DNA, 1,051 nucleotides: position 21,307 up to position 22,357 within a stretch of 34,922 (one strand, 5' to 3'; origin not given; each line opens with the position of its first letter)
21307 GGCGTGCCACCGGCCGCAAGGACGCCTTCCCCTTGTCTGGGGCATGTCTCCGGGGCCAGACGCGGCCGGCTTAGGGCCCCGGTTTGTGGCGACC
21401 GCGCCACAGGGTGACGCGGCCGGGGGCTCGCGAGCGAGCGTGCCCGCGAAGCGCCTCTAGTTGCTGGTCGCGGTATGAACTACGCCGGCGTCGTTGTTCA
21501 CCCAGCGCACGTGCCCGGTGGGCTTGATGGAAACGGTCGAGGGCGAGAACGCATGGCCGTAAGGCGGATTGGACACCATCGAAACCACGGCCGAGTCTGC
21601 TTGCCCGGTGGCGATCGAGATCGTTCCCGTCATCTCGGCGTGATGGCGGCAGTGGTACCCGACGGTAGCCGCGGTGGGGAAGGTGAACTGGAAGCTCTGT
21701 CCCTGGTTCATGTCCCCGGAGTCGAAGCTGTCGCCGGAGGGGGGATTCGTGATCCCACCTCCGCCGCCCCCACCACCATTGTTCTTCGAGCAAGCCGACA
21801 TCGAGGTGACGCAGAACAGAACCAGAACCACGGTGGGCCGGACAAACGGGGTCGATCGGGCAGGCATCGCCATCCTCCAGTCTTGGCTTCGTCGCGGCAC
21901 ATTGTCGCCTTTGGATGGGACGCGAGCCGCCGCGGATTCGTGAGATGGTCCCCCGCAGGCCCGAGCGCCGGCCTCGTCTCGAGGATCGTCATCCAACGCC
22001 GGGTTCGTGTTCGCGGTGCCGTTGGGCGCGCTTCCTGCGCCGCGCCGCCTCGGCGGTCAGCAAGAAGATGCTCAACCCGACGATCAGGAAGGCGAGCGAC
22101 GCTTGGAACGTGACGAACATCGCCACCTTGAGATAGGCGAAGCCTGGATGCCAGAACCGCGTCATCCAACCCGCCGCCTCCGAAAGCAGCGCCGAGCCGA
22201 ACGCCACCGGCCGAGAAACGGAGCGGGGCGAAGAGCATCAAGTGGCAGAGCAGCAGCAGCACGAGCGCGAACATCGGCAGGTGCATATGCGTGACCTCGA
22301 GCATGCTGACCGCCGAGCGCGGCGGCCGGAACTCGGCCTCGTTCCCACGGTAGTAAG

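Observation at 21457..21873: Lipoprotein cupredoxin whose copper-ligand segments are in circularly permuted order, with an eight-glycine tether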

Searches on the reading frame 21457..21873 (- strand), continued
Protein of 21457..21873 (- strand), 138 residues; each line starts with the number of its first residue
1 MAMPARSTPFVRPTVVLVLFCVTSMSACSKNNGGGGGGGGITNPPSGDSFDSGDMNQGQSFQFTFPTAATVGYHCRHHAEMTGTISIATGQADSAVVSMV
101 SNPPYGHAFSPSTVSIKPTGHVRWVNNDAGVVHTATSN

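Call 53: search_solved_structures(query=A2, max_evalue=1, show_alignments=3)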
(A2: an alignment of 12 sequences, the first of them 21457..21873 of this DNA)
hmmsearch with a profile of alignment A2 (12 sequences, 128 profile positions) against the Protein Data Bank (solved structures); distinct sequences matched with E-value up to 1: 73 (the best 60 are shown).
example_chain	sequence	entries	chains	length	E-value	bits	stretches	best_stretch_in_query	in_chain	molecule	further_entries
1pcs_A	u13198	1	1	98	1.7e-12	50.3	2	88-125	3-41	PLASTOCYANIN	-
1m9w_A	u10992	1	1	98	3.5e-12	49.3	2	88-125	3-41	plastocyanin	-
1j5c_A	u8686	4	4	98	3.7e-12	49.2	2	88-125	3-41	PLASTOCYANIN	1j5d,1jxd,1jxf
1id2_A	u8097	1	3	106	1.7e-11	47.1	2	41-80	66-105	AMICYANIN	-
3c75_A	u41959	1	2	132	2.6e-11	46.5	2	41-80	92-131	Amicyanin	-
9cck_A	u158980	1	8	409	4.1e-11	45.8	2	40-81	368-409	Copper-containing nitrite reductase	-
1sfd_A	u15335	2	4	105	5.1e-11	45.5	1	47-80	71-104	Amicyanin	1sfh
1bxu_A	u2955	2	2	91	1.2e-10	44.4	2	90-125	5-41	PLASTOCYANIN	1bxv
1sf3_A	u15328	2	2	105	1.8e-10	43.8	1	47-80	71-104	Amicyanin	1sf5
1mda_A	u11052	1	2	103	1.8e-10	43.8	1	47-80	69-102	AMICYANIN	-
1aac_A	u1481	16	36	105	1.9e-10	43.7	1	47-80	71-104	AMICYANIN | PROTEIN (AMICYANIN)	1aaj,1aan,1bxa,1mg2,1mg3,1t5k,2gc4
2qdv_A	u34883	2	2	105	2e-10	43.6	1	47-80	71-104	Amicyanin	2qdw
2gb2_A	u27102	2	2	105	3.7e-10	42.8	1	47-80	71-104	Amicyanin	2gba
4r0o_A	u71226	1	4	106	7.6e-10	41.7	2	90-124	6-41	Plastocyanin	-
3ply_A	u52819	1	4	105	1.1e-09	41.2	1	47-80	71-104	Amicyanin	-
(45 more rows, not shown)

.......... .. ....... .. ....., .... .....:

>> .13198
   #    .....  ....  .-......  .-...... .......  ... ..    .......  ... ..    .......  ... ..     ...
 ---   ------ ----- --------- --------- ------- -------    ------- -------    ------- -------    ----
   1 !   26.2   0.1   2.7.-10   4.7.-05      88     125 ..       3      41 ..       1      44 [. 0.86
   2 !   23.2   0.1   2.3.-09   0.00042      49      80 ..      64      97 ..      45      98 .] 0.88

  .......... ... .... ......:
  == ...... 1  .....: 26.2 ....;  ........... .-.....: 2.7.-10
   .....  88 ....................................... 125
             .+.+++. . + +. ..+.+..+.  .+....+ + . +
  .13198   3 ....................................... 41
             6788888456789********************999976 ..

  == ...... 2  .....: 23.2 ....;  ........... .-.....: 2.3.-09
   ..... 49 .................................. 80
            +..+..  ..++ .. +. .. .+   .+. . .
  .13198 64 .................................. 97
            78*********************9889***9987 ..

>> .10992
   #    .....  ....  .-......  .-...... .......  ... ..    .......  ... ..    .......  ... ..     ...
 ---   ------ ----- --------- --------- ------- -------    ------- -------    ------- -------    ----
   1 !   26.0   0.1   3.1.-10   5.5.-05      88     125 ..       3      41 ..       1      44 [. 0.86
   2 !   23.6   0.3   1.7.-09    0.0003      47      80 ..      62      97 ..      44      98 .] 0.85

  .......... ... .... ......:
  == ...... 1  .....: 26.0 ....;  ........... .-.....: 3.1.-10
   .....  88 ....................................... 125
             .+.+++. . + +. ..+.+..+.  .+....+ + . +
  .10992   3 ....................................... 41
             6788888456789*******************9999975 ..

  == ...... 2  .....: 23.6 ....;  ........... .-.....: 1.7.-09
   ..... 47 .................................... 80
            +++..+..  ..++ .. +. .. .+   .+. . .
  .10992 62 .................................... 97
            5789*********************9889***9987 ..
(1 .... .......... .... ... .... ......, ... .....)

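Call 61: list_cluster_members(proteins=[P0177, P0170, P0174, P0185, P0151, P0034, P0051, P0059, P0084, P0044])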
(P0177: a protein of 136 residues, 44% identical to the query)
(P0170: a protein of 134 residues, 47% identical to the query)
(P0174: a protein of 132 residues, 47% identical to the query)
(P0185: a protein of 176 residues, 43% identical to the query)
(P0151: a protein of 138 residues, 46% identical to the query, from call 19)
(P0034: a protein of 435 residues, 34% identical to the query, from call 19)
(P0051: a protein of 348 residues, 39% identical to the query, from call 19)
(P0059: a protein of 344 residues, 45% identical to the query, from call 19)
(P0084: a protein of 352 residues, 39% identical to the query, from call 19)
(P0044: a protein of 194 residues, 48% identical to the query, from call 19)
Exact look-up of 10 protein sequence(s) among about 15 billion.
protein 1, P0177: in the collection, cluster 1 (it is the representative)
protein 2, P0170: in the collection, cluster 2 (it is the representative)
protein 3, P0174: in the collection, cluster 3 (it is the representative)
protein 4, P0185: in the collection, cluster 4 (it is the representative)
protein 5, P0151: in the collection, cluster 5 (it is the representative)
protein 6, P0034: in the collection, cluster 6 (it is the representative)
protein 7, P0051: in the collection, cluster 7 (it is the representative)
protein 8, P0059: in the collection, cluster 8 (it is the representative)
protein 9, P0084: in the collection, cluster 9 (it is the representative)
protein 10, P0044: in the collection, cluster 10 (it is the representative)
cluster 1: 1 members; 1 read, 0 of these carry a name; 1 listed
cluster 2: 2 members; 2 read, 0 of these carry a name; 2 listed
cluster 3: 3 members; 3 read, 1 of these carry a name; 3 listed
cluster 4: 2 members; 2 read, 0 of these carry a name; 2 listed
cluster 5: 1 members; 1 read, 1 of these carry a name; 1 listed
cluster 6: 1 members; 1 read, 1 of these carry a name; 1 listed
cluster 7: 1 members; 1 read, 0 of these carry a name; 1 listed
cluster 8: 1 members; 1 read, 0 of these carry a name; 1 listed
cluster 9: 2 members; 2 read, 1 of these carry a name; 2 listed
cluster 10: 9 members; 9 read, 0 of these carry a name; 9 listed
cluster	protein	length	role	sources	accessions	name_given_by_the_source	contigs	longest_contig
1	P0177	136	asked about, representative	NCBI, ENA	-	-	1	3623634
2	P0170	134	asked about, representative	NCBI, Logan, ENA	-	-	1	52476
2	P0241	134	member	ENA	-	-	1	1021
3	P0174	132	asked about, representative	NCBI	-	-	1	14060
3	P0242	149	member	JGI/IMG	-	plastocyanin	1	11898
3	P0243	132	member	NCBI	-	-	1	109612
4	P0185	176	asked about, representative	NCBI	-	-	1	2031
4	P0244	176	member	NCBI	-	-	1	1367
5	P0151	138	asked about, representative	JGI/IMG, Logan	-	plastocyanin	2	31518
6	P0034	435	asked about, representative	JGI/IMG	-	plastocyanin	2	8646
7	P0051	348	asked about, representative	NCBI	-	-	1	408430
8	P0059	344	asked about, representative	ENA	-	-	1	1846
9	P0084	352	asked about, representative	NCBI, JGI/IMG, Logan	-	-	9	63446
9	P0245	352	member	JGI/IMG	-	plastocyanin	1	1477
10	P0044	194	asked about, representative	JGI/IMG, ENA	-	-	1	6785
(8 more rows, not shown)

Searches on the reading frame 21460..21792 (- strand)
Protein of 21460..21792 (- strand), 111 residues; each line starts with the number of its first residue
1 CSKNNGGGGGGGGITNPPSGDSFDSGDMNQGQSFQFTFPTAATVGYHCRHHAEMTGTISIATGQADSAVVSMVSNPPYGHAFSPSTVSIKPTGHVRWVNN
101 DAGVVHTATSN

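Call 18: predict_structure(protein=window:21460-21792:-)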
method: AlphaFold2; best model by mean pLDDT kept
length: 111 residues; sequences in the alignment: 1
mean_pLDDT: 37.7   pTM: 0.32
mean pLDDT of the five models: 37.7, 36.7, 34.1, 32.9, 32.8
residues with pLDDT >= 90: 0; 70-90: 0; 50-70: 7; < 50: 104
segments of 3 or more residues with pLDDT < 50: 1-28, 37-55, 59-111
pLDDT, mean of each block of 10 residues (from residue 1): 28 30 45 48 30 47 41 41 37 38 31 26
secondary structure, 60 per line:
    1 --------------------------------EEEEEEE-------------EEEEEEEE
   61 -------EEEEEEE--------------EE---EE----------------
elements in order: E33-39 E53-60 E68-74

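Call 19: search_protein_representatives(protein=window:21460-21753:-)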
Query: 98 residues. Proteins with E-value up to 0.001 (for the whole library): 3691; up to 1e-10: 288; up to 1e-30: 16. The best 150 are listed.
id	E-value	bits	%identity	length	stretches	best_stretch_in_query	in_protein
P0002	9.2e-50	183.1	100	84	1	15-98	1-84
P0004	1.2e-41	157.1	40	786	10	6-65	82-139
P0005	8.2e-41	154.4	37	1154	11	8-96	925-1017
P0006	2.6e-40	152.8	41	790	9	8-97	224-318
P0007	6.8e-37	141.9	38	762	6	5-97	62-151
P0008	9.8e-37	141.4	36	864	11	8-74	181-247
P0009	8.0e-36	138.4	38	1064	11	9-49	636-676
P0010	8.3e-35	135.2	38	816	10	6-80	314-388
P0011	1.9e-34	134.0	42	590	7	7-59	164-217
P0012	8.7e-34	131.9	37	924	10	5-78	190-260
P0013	4.6e-33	129.6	39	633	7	8-98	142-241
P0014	1.1e-32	128.4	38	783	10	9-57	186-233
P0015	1.6e-32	127.9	36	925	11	8-53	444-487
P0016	4.0e-32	126.6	37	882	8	8-54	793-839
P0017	2.9e-31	123.8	37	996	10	8-96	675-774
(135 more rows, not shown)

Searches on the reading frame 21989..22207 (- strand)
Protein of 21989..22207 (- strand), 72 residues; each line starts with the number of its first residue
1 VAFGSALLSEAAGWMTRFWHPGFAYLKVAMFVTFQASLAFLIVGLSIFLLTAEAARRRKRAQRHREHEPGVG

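Call 42: search_protein_families(library=pfam, proteins=[window:21989-22207:-], max_evalue=0.01)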
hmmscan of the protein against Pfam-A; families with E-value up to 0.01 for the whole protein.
window:21989-22207:- (72 aa): 1 family
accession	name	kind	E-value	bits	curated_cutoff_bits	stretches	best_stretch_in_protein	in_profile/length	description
PF18920.5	DUF5671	-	9.1e-05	22.8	28.4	1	10-64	21-75/132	Domain of unknown function (DUF5671)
